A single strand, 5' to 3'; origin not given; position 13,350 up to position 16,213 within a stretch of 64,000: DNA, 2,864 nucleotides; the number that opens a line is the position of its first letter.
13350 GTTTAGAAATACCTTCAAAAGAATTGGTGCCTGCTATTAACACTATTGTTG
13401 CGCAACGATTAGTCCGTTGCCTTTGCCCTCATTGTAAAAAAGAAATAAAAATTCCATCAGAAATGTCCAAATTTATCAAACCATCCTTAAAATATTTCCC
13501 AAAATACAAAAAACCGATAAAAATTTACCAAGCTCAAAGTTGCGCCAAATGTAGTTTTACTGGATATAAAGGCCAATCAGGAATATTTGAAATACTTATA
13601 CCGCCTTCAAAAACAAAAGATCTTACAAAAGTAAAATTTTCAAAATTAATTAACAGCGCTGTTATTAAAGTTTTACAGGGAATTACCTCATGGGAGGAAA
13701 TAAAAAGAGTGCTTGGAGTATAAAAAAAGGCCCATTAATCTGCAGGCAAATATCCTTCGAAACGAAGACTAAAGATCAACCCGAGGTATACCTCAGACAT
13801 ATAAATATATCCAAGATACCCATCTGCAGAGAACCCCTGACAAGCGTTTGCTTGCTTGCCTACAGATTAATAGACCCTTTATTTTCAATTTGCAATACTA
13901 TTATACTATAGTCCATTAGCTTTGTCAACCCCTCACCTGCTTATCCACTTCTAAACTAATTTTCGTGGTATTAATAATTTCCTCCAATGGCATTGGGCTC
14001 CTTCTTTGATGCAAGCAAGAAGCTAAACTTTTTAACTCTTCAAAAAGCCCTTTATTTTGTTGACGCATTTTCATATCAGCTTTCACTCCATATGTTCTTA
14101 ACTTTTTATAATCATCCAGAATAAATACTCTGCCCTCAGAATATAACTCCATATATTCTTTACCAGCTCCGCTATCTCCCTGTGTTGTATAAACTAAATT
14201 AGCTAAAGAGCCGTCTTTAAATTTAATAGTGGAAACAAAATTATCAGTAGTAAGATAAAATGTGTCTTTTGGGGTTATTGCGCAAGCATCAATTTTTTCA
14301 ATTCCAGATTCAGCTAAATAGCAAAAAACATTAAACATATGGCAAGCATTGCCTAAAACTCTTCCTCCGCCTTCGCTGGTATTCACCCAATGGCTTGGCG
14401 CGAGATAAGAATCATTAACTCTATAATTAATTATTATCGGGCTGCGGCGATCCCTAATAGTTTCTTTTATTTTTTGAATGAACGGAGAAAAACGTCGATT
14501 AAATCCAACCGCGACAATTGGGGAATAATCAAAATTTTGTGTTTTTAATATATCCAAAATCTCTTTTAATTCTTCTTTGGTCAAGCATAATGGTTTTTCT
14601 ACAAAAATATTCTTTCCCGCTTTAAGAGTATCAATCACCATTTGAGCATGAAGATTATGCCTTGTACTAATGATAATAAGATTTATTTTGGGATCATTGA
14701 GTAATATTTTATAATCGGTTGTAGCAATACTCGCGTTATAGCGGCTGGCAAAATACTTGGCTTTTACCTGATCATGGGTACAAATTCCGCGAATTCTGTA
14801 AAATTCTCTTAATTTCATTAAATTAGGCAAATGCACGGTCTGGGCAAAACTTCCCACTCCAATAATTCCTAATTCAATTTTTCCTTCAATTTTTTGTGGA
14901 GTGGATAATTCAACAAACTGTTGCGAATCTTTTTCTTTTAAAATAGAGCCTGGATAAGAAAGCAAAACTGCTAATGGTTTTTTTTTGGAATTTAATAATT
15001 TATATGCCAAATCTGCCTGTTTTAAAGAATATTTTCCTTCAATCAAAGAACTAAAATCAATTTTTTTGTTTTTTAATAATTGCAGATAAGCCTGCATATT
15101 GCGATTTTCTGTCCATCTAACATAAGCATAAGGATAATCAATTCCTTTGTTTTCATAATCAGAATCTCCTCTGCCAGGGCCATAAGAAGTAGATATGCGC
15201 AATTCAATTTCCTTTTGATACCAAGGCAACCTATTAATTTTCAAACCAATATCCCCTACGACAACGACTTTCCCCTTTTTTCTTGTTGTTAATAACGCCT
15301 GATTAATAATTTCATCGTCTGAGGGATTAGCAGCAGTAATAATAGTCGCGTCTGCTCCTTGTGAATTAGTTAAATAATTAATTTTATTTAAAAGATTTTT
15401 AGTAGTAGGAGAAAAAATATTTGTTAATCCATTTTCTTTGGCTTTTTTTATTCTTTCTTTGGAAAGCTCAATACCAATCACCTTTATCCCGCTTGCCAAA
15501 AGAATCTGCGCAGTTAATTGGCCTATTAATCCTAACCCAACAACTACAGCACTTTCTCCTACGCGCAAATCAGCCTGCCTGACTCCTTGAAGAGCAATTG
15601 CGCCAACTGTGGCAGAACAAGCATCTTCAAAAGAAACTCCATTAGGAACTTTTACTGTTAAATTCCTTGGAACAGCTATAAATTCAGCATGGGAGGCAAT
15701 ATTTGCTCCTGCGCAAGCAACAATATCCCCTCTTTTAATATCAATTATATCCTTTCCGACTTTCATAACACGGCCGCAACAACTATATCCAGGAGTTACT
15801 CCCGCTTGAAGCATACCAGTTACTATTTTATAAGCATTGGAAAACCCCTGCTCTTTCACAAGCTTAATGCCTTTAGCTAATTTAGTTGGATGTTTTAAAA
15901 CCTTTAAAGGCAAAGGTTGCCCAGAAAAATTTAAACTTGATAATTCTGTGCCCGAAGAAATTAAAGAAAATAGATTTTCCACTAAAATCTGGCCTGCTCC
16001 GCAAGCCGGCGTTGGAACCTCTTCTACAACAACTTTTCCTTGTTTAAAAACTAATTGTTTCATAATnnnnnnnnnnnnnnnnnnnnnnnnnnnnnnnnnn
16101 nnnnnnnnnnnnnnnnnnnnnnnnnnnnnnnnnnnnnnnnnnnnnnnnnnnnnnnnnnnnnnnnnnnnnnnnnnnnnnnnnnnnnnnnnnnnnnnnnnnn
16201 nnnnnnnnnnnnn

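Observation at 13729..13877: GC-richer ~150-nt structured RNA candidate with strand-specific G-U pairs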

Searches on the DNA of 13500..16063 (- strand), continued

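Call 69: search_rna_families(sources=[L017, L025, L054, L011, L010, L018, L021, L036, L040, L035, L042, L046, L053, L064, L063], threshold=gathering)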
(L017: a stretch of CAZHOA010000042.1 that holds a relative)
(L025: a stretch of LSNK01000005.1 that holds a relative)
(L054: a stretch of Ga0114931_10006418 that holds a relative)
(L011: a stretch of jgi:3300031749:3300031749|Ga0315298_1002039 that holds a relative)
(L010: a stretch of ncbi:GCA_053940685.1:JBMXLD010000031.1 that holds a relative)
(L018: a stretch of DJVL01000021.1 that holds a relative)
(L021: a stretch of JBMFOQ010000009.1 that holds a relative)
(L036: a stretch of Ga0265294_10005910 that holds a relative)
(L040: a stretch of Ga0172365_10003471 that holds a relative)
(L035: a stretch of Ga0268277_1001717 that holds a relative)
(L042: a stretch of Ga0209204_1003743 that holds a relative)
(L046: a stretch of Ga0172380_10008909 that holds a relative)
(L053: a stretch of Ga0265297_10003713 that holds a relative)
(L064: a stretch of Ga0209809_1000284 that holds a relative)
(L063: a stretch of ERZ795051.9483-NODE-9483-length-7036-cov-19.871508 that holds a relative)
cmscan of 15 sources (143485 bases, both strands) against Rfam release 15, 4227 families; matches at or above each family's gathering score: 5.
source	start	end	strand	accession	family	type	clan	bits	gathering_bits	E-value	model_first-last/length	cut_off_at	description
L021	4859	4930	+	RF00005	tRNA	Gene; tRNA;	CL00001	75.5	29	2.1e-14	1-71/71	no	tRNA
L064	3698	3771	+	RF00005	tRNA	Gene; tRNA;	CL00001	73.2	29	9.3e-14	1-71/71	no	tRNA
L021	4297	4369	+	RF00005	tRNA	Gene; tRNA;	CL00001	70.6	29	4.8e-13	1-71/71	no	tRNA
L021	4423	4506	+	RF00005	tRNA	Gene; tRNA;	CL00001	64.9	29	1.7e-11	1-71/71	no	tRNA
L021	5168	5239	+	RF00005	tRNA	Gene; tRNA;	CL00001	59.9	29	4.2e-10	1-71/71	no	tRNA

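Call 76: search_with_rna_model(model_id=R1, sources=[L065, L066, L067], max_evalue=1, filters=off, show_alignments=3)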
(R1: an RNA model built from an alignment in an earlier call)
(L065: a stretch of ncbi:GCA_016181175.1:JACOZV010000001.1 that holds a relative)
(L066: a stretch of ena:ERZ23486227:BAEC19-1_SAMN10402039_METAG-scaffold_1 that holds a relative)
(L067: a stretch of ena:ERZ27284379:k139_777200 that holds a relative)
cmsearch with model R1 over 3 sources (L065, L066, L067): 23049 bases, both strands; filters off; matches with E-value up to 1: 16.
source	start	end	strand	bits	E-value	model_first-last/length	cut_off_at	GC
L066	4673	4845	-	93.6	3e-26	1-159/159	no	0.42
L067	4706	4877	-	89.4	5.4e-25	1-159/159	no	0.47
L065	4686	4857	-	65.6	6e-18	1-159/159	no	0.47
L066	4672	4844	+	32.5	4.1e-08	1-159/159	no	0.42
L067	4705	4876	+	28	8.6e-07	1-159/159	no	0.47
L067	2672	2712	+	22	5e-05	1-159/159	no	0.39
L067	2673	2713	-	20.9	0.00011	1-159/159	no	0.41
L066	87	128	-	20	0.0002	1-159/159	no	0.36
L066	86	127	+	19.8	0.00023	1-159/159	no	0.36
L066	7625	7663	-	19.7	0.00025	1-159/159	no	0.44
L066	7624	7662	+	19.3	0.00032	1-159/159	no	0.44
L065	4685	4856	+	19.1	0.00038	1-159/159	no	0.47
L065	7172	7201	-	11.1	0.088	1-159/159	no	0.33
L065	7171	7200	+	9.9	0.2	1-159/159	no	0.33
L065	7203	7319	+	9.5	0.26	1-159/159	no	0.23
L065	667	791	-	9.3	0.3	1-159/159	no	0.34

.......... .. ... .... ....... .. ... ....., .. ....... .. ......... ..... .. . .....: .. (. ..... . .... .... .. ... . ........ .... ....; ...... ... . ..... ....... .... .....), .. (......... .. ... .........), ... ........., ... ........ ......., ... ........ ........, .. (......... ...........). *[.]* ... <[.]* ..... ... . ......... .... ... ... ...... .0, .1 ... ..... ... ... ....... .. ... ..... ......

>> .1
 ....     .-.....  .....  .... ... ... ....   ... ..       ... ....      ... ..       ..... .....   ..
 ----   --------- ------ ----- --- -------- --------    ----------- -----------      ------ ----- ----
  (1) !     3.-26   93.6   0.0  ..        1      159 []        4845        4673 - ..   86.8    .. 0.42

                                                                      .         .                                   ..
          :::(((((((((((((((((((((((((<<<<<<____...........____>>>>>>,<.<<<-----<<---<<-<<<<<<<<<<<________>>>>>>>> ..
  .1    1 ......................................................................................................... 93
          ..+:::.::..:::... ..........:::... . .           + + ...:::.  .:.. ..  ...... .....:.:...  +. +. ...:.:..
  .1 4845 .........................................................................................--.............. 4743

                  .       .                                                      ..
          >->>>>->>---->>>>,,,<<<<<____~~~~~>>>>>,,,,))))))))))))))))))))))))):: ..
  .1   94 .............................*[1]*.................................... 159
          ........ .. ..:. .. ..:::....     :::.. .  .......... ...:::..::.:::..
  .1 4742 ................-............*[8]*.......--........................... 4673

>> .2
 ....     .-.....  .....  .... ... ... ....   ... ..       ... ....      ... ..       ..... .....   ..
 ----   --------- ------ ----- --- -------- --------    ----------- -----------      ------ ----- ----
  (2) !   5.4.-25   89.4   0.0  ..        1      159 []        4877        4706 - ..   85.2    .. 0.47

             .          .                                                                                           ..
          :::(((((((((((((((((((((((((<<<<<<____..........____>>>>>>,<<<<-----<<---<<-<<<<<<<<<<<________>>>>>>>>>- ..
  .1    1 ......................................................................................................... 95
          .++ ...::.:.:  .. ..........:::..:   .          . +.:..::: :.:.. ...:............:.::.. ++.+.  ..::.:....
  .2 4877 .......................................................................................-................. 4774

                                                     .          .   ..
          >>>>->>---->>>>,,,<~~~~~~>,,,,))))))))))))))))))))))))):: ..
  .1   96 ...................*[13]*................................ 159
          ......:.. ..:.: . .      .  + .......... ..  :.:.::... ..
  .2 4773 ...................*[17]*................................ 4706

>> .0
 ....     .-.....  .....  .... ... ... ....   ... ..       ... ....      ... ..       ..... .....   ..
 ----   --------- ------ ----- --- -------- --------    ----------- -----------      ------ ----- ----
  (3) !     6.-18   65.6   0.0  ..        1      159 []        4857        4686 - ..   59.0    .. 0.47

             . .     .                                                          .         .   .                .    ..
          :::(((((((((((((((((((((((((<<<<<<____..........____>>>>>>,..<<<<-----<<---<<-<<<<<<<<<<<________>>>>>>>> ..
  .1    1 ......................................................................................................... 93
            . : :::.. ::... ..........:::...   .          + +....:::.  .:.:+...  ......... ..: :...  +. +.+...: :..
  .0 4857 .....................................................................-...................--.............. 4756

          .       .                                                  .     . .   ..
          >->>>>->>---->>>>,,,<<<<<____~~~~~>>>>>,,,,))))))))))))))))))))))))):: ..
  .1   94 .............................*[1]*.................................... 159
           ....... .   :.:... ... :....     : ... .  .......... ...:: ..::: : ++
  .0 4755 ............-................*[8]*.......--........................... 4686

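Call 77: search_with_rna_model(model_id=R1, sources=[window, L004, L005, L006, L007, L009, L010, L011, L012, L013, L014, L015, L016, L017, L018, L021, L023, L024, L025, L027, L028, L029, L031, L032, L033, L035, L036, L038, L040, L041, L042, L043, L054, L058, L061, L063, L064, L065, L066, L067], max_evalue=1e-15, make_alignment=true)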
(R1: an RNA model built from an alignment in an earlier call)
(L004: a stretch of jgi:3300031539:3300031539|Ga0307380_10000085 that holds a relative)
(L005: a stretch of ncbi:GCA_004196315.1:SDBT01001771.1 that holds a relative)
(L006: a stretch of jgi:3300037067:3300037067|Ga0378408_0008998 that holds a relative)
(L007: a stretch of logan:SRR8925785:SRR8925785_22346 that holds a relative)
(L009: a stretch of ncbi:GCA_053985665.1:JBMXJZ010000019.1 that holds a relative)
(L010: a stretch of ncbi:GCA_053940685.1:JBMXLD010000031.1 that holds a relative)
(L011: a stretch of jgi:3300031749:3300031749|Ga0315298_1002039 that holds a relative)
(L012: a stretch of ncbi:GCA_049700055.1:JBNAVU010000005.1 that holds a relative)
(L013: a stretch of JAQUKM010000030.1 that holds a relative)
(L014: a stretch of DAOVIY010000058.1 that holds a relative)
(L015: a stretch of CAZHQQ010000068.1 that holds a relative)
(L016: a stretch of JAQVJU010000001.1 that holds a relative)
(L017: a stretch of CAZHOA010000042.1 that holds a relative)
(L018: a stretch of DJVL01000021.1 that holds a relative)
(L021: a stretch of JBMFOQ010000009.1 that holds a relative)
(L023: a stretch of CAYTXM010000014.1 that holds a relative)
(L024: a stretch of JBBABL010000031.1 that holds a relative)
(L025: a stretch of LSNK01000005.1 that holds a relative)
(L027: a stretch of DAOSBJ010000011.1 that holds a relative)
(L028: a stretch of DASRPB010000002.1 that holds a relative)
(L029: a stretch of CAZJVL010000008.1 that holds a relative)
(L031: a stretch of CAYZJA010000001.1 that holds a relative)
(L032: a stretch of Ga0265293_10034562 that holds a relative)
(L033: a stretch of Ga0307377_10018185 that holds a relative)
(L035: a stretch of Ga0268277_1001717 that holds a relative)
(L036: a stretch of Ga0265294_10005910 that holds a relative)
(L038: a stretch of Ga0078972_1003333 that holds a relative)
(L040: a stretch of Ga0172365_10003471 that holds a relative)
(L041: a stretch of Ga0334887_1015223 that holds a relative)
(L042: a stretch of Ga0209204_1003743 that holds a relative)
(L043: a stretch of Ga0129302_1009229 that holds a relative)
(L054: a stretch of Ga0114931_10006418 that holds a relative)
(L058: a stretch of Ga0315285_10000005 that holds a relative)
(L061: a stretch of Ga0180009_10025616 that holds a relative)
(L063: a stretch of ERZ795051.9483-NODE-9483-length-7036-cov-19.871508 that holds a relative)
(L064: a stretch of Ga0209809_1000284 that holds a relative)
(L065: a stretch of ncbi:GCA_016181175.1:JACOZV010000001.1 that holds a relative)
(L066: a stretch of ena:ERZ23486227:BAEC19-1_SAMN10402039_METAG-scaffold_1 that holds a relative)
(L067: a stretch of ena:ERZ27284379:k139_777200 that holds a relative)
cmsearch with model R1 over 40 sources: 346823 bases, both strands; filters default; matches with E-value up to 1e-15: 40.
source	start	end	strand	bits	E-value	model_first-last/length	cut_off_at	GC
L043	3224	3384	-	161.6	3.2e-45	1-159/159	no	0.39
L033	2648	2808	+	161.5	3.4e-45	1-159/159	no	0.4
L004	4602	4762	+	160.7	6e-45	1-159/159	no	0.39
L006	4721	4886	+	160.7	6e-45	1-159/159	no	0.4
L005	4639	4799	+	160.3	7.9e-45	1-159/159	no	0.4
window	13723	13883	-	159.3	1.6e-44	1-159/159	no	0.4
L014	1011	1171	+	158.3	3.1e-44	1-159/159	no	0.42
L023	5019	5179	-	158.3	3.1e-44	1-159/159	no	0.38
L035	8498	8658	+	157.9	4.2e-44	1-159/159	no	0.41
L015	409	569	+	156.4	1.1e-43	1-159/159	no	0.42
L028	3974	4134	-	156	1.5e-43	1-159/159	no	0.42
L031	962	1123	+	153.1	1.1e-42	1-159/159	no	0.43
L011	6817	6979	+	145.2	2.3e-40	1-159/159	no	0.39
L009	4812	4977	+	145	2.7e-40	1-159/159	no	0.44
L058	2025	2186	+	145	2.8e-40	1-159/159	no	0.4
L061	376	537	-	144.8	3.2e-40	1-159/159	no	0.39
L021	1893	2057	+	144.6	3.5e-40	1-159/159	no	0.4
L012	6816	6980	+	140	8.4e-39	1-159/159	no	0.39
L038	235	398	+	137.3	5.1e-38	1-159/159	no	0.4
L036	3055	3215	+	134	4.9e-37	1-159/159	no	0.4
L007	4711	4865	+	132.5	1.3e-36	1-159/159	no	0.41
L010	4627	4791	-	131.6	2.5e-36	1-159/159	no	0.48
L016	3235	3389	+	130.9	4e-36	1-159/159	no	0.4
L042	315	478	-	128.6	2e-35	1-159/159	no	0.39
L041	585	743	+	127.9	3.3e-35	1-159/159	no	0.43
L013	1614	1776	+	127.4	4.6e-35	1-159/159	no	0.42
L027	1065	1228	+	127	6.1e-35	1-159/159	no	0.39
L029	1152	1314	+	126.1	1.1e-34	1-159/159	no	0.43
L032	4887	5047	+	125.1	2.2e-34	1-159/159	no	0.4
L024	5942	6102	+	124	4.6e-34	1-159/159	no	0.43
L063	805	969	+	121.4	2.7e-33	1-159/159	no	0.39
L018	3080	3241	-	120.1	6.6e-33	1-159/159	no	0.42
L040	9331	9491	-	119.4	1.1e-32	1-159/159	no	0.4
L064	2936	3106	-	116.8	6.1e-32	1-159/159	no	0.4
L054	2933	3096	+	95.1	1.7e-25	1-159/159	no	0.4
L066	4673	4845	-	93.6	4.5e-25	1-159/159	no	0.42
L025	7117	7282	+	92.9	7.3e-25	1-159/159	no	0.34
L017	6471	6643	-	90.2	4.8e-24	1-159/159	no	0.4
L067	4706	4877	-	89.4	8.2e-24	1-159/159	no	0.47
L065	4686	4857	-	65.6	9.1e-17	1-159/159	no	0.47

Alignment A8: 40 matches aligned to the model, 235 columns, each read 5' to 3' on its own strand. Consensus structure (alignment columns), stored with it:
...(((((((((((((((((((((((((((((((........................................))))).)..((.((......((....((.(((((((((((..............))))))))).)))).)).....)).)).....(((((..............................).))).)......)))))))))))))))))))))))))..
